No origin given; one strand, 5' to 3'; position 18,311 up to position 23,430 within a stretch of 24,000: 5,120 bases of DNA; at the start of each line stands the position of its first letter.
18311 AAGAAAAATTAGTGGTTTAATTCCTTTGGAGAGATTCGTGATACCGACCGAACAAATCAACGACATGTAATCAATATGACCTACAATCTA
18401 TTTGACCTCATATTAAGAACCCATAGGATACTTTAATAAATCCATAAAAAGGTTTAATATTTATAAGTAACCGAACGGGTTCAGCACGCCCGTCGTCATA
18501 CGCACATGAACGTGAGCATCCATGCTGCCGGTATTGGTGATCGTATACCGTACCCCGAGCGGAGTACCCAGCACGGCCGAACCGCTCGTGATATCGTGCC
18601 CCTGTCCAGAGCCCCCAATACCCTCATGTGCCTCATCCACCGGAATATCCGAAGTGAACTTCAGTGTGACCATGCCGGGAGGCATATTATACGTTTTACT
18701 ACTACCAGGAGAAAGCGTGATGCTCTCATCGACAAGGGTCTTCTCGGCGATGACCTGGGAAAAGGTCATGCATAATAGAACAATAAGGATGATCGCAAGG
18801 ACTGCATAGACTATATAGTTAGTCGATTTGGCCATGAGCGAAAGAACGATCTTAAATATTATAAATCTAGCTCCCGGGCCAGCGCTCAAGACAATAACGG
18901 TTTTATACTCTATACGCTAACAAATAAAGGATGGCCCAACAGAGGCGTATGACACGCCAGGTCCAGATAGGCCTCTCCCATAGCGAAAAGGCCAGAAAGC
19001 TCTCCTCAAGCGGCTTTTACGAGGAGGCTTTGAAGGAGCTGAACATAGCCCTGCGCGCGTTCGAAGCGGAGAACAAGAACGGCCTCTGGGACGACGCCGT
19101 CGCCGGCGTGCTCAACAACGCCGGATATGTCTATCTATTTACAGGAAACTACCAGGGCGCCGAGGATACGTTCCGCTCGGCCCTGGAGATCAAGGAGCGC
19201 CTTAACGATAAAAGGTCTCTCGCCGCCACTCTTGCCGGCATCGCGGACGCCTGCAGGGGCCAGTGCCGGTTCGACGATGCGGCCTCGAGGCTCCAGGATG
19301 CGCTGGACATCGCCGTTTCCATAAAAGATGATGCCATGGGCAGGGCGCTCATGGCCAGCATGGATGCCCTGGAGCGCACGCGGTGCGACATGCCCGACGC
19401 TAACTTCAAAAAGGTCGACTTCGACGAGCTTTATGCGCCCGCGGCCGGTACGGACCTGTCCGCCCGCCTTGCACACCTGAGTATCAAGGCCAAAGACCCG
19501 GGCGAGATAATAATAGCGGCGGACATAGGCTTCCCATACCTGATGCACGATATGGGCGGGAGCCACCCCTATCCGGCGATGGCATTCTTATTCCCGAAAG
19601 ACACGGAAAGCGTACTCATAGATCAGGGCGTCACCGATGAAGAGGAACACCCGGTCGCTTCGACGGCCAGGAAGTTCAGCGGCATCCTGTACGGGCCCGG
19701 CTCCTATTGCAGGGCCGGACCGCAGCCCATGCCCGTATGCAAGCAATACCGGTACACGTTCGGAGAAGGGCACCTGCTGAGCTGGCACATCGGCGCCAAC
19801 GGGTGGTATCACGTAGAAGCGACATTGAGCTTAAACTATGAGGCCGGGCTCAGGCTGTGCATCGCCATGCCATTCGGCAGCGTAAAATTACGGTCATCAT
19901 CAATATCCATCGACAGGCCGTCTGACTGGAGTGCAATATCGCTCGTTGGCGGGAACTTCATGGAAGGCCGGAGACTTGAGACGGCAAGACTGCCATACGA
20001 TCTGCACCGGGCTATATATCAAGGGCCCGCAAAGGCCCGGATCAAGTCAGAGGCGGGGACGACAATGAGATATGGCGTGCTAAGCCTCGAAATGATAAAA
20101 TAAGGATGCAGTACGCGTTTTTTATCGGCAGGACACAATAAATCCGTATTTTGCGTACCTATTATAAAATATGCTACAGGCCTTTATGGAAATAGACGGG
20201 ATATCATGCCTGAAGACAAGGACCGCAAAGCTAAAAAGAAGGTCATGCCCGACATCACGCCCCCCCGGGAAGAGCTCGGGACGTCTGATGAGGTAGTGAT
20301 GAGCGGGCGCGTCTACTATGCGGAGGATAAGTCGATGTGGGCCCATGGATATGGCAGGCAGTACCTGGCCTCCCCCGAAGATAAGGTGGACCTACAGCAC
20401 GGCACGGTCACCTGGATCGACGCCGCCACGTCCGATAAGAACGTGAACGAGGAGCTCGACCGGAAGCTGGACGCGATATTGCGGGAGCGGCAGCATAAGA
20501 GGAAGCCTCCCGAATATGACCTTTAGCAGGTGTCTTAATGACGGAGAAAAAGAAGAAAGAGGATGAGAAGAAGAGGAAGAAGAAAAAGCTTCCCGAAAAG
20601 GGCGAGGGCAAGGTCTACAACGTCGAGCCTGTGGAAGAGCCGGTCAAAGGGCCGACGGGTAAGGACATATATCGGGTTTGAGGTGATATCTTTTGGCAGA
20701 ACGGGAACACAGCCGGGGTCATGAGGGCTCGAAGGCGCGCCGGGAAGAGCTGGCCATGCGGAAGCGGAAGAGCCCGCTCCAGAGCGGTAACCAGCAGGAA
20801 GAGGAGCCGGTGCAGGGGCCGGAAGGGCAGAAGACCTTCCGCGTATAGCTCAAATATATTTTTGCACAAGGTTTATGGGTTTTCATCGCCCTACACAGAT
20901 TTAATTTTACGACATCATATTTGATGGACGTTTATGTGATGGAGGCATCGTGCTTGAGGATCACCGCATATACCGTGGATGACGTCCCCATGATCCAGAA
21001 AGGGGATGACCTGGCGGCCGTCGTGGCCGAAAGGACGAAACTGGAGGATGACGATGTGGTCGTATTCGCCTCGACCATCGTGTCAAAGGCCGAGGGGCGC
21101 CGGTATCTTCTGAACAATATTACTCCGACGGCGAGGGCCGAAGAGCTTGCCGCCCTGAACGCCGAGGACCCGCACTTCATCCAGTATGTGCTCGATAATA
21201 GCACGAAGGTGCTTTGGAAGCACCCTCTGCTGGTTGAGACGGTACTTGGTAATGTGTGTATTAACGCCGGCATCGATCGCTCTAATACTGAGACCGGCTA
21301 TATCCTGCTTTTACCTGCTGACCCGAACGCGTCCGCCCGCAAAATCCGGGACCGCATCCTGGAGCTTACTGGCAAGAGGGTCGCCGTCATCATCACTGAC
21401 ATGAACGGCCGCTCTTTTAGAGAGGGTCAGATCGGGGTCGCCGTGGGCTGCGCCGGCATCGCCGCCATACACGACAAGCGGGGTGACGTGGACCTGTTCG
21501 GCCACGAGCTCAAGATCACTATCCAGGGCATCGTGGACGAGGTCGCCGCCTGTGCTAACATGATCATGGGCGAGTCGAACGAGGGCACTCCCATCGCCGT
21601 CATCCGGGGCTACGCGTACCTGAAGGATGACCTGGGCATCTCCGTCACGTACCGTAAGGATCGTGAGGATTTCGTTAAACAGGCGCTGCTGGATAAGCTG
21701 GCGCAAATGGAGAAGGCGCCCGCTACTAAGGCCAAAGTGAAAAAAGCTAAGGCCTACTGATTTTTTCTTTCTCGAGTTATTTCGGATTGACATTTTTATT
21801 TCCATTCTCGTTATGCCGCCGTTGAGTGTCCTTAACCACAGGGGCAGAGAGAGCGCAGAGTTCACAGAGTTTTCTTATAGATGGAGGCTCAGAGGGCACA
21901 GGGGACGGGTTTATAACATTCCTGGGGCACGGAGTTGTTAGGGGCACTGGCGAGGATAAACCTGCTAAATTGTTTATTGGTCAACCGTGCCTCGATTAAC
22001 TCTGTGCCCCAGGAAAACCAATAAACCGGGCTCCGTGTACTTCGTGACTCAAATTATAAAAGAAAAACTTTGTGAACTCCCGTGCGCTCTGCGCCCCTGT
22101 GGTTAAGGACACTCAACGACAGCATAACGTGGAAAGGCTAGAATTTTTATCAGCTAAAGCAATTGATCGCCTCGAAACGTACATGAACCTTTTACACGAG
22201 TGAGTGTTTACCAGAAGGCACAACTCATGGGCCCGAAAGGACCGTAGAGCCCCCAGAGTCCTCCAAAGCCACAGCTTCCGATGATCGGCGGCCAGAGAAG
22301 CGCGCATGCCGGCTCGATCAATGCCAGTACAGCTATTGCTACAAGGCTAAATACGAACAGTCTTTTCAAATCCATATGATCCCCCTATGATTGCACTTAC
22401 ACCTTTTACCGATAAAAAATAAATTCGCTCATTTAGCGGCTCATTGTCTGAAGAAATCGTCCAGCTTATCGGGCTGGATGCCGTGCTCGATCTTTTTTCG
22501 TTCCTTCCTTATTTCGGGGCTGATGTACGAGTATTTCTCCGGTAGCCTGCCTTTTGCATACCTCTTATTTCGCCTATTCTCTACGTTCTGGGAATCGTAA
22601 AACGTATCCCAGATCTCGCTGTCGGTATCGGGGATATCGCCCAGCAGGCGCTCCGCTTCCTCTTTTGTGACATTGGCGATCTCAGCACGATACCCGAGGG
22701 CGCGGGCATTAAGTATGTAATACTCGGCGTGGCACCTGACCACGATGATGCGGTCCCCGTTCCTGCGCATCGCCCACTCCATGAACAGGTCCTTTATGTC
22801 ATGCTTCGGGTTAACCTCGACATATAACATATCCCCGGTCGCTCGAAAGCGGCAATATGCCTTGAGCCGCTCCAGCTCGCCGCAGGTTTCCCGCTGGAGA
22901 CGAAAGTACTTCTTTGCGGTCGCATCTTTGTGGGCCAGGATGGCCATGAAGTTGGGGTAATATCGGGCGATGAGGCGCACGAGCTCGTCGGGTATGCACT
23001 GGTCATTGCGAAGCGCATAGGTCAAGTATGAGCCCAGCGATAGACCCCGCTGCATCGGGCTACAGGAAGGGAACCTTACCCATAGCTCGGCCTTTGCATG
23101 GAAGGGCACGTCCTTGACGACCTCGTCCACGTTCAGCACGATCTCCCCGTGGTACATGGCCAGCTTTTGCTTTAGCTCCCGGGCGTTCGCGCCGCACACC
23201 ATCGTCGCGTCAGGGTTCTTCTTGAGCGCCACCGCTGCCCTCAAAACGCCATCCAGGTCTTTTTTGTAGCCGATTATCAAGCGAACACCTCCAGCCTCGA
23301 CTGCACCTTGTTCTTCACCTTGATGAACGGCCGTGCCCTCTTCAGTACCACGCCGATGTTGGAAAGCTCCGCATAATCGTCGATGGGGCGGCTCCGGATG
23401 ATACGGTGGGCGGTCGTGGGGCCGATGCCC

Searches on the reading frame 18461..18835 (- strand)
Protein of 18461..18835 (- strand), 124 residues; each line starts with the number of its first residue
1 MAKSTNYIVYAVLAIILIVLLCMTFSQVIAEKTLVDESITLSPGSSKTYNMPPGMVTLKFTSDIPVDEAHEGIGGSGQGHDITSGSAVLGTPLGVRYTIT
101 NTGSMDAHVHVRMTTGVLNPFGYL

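Call 13: search_protein_families(library=pfam, proteins=[window:18461-18835:-])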
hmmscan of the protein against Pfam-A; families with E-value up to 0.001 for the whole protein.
window:18461-18835:- (124 aa): 0 families

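Call 33: find_homologous_proteins(query=window:18461-18835:-, max_evalue=0.001)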
Query window:18461-18835:- (124 aa): 5 proteins with E <= 0.001 among 17 candidates.
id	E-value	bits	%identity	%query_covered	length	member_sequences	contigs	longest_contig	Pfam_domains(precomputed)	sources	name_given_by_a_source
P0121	2.6e-74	264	100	100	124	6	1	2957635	-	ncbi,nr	ncbi:hypothetical protein [Methanocella paludicola]|nr:hypothetical protein [Methanocella paludicola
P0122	4.0e-67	241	90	100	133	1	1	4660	-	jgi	jgi:hypothetical protein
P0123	1.8e-65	236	88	100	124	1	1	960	-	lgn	-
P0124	5.1e-65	234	86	100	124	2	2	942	-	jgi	-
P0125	2.3e-41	158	59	100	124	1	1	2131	-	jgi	jgi:hypothetical protein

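Call 35: find_encoding_contigs(protein=P0122, flank=10000, max_places=4)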
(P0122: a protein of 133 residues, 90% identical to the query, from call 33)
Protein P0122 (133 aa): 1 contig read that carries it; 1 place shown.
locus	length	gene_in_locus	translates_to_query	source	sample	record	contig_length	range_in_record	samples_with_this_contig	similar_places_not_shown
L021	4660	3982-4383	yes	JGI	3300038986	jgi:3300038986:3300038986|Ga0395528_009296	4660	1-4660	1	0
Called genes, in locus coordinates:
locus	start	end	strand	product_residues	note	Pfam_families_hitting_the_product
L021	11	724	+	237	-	PF13566:DUF4130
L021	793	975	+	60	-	-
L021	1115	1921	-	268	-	PF01996:F420_ligase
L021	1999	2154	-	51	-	-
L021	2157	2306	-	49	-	-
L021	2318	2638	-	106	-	-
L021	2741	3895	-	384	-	PF07719:TPR_2 (faint), PF13424:TPR_12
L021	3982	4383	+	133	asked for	-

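Call 36: find_encoding_contigs(protein=P0123, flank=10000, max_places=4)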
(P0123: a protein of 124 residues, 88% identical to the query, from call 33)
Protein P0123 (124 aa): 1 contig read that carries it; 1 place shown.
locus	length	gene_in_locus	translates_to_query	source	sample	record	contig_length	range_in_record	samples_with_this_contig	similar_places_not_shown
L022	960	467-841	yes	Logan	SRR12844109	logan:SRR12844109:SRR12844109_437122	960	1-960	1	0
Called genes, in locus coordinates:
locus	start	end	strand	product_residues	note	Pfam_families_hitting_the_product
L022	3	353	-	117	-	?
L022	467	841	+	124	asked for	-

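Call 37: find_encoding_contigs(protein=P0124, flank=10000, max_places=4)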
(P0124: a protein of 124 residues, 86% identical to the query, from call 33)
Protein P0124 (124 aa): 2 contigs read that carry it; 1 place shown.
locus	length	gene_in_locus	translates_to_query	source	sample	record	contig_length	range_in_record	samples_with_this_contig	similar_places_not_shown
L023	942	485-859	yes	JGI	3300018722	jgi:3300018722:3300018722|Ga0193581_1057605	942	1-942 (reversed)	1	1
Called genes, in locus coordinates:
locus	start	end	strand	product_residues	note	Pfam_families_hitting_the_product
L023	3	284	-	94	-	?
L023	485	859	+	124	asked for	-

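Call 38: find_encoding_contigs(protein=P0125, flank=10000, max_places=4)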
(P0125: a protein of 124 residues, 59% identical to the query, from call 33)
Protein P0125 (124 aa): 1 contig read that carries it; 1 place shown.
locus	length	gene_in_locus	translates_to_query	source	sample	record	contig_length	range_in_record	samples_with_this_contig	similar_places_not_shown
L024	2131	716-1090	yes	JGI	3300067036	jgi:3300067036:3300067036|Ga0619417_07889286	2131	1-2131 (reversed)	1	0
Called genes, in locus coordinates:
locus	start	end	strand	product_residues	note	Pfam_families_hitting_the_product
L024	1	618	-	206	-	?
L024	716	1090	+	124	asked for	-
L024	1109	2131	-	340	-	?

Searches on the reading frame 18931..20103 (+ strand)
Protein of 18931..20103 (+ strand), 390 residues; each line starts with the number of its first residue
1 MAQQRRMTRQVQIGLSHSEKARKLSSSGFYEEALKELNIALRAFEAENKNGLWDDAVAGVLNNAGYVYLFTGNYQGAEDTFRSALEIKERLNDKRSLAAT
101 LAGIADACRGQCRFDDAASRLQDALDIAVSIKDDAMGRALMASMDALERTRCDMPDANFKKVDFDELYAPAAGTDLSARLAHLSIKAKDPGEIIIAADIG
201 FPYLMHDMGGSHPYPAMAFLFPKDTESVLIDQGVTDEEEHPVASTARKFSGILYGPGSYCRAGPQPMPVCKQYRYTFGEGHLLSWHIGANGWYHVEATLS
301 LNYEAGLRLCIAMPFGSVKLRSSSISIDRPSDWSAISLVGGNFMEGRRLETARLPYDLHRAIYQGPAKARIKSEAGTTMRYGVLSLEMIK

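Call 12: find_encoding_contigs(protein=window:18931-20103:+, flank=10000, max_places=10)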
Protein window:18931-20103:+ (390 aa): no gene with exactly this product is on record in the collection.

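Call 13: search_protein_families(library=pfam, proteins=[window:18931-20103:+])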
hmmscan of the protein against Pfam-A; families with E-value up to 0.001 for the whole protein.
window:18931-20103:+ (390 aa): 5 families
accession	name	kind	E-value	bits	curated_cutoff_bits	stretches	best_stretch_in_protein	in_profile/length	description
PF13424.12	TPR_12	-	6.6e-14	52.3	30.1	1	58-128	3-75/77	Tetratricopeptide repeat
PF07719.23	TPR_2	-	3.5e-06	27.1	27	0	59-88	2-31/34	Tetratricopeptide repeat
PF13374.12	TPR_10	-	9.5e-05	22.7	27.5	0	57-92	1-36/42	Tetratricopeptide repeat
PF13176.12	TPR_7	-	0.0001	22.5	27.9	0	61-94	2-35/36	Tetratricopeptide repeat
PF13181.12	TPR_8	-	0.00048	20.5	25.7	0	59-89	2-32/34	Tetratricopeptide repeat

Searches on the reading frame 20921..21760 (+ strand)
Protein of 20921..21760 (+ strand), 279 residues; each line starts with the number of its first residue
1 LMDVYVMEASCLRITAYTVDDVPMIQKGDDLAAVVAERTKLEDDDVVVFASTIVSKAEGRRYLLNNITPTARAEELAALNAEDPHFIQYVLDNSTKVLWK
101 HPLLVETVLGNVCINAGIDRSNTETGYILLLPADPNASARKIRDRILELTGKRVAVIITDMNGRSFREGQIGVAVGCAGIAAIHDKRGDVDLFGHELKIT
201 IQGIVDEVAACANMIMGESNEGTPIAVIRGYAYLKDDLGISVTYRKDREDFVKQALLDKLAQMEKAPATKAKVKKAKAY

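Call 13: search_protein_families(library=pfam, proteins=[window:20921-21760:+])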
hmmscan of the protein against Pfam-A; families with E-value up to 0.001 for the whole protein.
window:20921-21760:+ (279 aa): 1 family
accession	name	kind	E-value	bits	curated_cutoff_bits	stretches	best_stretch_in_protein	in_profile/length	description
PF01996.21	F420_ligase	-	5.2e-75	252.1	25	1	22-230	4-218/218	F420-0:Gamma-glutamyl ligase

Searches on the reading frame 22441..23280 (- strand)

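Call 13: search_protein_families(library=pfam, proteins=[window:22441-23280:-])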
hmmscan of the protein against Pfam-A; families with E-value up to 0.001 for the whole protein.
window:22441-23280:- (279 aa): 1 family
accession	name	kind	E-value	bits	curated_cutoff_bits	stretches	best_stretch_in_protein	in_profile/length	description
PF13566.11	DUF4130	-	6.9e-14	52.6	27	1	115-251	23-141/146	Domain of unknown function (DUF4130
